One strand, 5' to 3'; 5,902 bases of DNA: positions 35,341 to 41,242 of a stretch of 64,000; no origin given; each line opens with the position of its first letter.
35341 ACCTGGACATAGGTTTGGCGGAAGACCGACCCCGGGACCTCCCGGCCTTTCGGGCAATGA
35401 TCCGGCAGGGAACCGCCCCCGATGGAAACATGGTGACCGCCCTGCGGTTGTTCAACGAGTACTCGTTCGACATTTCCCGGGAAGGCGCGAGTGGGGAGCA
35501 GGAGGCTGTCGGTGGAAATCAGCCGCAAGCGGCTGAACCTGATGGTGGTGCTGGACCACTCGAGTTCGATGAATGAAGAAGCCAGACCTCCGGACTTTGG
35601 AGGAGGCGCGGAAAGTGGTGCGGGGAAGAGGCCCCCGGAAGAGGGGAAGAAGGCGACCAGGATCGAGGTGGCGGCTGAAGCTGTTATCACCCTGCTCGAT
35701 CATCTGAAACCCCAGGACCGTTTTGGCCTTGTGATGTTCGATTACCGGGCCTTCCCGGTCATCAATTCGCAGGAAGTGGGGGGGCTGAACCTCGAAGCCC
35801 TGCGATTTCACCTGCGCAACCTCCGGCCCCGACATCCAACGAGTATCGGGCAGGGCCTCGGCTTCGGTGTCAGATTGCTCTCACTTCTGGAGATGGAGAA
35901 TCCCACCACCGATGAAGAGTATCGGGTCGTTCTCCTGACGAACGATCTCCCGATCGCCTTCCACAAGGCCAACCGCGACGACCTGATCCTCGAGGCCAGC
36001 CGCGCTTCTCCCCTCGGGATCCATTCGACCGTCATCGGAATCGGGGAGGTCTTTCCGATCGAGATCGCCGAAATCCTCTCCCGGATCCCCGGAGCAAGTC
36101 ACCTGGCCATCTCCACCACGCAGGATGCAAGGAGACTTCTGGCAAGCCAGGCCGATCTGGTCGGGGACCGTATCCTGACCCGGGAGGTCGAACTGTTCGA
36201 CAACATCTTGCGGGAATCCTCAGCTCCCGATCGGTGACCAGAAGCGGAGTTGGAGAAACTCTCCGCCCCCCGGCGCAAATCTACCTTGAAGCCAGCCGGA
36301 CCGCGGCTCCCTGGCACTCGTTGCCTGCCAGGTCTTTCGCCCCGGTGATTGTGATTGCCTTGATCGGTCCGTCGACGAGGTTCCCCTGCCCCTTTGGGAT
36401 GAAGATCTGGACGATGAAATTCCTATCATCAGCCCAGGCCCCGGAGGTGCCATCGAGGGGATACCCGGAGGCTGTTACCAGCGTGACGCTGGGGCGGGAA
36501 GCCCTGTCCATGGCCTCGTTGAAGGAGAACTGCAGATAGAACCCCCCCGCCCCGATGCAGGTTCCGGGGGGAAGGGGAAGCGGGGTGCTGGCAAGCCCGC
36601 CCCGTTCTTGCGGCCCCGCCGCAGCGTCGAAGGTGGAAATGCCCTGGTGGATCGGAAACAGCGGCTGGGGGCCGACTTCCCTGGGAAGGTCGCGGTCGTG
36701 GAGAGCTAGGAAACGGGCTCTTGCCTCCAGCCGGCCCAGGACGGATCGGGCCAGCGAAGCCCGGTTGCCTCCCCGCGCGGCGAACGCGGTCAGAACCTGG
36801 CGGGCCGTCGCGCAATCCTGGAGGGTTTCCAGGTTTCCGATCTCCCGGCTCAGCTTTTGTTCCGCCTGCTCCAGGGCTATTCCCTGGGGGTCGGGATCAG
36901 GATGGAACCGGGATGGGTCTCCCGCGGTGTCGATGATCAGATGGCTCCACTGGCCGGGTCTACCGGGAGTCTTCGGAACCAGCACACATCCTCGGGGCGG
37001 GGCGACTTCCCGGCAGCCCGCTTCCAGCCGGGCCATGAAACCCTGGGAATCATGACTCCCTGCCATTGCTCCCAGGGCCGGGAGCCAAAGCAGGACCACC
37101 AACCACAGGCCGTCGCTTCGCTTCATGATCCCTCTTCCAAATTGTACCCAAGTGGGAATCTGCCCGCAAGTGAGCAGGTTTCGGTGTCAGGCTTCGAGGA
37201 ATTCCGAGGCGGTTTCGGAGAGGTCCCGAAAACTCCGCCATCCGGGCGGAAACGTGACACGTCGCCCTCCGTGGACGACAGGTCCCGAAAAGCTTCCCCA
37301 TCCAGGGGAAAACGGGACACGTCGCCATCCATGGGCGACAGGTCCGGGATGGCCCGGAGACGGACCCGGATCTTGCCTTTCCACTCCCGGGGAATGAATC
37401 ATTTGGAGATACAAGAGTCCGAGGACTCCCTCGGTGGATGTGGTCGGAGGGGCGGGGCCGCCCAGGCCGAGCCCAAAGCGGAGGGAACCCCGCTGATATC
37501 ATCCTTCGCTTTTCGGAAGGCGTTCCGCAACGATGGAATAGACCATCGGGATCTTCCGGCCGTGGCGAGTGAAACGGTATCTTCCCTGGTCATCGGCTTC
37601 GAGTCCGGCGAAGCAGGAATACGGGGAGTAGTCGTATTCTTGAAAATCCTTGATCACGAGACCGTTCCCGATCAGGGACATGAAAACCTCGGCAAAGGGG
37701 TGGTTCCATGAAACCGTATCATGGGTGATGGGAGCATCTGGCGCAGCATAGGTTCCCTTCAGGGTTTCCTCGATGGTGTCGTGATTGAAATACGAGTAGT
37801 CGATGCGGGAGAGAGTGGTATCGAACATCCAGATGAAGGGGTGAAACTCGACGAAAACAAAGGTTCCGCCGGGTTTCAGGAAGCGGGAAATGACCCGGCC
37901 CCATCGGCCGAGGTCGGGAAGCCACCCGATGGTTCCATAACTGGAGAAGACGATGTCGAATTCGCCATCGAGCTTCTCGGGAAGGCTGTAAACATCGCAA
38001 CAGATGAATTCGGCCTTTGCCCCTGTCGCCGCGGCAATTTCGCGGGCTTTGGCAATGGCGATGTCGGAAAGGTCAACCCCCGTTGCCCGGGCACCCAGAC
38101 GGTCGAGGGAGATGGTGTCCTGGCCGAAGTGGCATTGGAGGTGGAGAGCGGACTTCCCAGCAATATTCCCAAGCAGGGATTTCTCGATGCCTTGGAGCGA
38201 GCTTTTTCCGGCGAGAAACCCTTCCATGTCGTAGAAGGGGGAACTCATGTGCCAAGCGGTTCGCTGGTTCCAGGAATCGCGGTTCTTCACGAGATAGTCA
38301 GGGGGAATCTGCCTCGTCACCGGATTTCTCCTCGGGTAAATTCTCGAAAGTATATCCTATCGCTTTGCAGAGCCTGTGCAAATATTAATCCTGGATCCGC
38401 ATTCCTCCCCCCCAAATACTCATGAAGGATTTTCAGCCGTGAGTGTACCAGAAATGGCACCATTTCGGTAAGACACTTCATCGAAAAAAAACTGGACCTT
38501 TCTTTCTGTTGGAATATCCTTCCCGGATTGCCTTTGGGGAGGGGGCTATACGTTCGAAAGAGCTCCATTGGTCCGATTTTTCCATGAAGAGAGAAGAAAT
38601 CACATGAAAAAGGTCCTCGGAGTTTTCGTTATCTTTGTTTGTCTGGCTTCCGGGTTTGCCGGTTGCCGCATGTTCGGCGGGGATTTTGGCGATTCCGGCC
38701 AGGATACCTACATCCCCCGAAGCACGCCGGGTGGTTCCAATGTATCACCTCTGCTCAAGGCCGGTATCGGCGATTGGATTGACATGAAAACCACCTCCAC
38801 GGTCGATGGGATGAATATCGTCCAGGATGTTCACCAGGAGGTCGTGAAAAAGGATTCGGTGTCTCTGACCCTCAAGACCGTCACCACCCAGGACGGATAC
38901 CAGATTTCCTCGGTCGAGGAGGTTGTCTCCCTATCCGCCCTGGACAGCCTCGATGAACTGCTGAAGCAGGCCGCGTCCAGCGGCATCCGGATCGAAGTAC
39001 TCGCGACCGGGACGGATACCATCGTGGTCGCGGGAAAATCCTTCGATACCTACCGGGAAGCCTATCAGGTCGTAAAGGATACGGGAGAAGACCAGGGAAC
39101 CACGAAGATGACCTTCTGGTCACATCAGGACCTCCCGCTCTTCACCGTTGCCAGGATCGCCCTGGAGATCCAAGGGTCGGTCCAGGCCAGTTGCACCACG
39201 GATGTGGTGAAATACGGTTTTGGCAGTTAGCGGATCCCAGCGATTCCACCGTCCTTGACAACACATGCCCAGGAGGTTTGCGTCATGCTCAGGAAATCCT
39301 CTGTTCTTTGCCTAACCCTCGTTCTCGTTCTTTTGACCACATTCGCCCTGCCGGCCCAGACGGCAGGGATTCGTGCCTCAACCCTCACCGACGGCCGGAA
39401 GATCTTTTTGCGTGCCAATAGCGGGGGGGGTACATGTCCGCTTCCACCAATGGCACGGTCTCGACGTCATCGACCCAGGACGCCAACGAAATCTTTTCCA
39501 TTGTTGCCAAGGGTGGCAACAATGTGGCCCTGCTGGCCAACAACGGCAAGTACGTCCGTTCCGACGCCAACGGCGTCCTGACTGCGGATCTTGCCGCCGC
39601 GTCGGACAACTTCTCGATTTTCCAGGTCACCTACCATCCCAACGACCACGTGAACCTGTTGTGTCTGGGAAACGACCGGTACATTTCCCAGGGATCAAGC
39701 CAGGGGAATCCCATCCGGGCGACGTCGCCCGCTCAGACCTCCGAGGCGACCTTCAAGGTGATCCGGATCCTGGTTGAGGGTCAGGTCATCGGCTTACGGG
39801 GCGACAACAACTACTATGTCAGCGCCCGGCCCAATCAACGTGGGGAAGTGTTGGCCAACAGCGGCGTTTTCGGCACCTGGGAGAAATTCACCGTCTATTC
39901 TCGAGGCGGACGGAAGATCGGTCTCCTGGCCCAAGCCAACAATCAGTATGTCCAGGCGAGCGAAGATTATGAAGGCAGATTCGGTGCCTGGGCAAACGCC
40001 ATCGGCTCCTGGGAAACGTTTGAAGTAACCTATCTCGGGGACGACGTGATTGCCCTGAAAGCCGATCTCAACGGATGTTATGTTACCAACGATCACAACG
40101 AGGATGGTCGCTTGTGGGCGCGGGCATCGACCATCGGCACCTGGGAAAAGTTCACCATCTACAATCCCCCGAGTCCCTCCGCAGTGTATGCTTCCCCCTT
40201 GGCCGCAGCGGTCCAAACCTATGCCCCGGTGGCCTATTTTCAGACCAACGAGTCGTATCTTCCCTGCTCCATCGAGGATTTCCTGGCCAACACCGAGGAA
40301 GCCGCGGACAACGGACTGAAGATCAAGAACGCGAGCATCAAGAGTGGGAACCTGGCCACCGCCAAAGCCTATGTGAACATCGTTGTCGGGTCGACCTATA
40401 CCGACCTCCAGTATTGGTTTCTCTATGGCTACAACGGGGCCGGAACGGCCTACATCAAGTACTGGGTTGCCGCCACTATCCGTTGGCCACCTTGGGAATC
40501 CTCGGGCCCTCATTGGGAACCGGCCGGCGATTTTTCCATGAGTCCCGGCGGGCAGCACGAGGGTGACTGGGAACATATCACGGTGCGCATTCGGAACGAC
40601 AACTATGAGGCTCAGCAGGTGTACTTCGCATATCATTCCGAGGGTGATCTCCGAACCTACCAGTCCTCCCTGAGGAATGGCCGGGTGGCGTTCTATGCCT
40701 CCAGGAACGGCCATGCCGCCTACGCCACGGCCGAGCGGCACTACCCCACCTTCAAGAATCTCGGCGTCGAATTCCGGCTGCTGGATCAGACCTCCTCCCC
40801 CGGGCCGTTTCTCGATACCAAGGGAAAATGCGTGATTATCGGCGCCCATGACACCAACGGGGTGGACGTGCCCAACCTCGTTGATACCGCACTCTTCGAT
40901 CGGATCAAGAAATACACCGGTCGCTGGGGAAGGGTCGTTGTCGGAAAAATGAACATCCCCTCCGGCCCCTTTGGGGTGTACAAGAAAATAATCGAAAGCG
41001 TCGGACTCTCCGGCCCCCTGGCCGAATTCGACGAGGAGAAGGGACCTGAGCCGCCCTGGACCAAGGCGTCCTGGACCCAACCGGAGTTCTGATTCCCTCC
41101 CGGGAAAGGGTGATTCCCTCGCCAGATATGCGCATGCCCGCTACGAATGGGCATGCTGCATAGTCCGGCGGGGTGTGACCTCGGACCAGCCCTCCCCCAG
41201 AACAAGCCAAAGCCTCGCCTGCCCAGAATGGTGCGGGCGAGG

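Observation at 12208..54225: Three paralogous modules of a giant GspK/PilX-like protein plus two pseudopilins, with no pilus or T2SS machinery nearby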

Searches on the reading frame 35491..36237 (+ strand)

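Call 9: search_protein_families(library=pfam, max_evalue=0.001, proteins=[window:35491-36237:+])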
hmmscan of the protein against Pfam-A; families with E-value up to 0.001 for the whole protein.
window:35491-36237:+ (248 aa): 2 families
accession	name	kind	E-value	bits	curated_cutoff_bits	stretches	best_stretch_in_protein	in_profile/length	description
PF00092.34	VWA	-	1.2e-06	29.3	23.8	1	17-210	2-164/174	von Willebrand factor type A domain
PF13519.12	VWA_2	-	3.1e-06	28.2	27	1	17-150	1-104/107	von Willebrand factor type A domain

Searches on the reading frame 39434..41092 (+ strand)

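Call 9: search_protein_families(library=pfam, max_evalue=0.001, proteins=[window:39434-41092:+])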
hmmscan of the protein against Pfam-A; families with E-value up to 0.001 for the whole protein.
window:39434-41092:+ (552 aa): 4 families
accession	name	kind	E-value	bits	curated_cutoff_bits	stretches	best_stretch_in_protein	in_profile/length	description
PF06101.16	Vps62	-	7.1e-27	94.4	22.1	2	367-483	360-478/541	Vacuolar protein sorting-associated protein 62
PF06229.18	FRG1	-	7.5e-12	45.8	27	1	6-102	9-106/189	FRG1-like domain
PF25490.1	DUF7910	-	2.2e-09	37.9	35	0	5-66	72-138/140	Domain of unknown function (DUF7910)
PF06268.19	Fascin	-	4.1e-09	37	23.1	1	2-57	47-101/108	Fascin domain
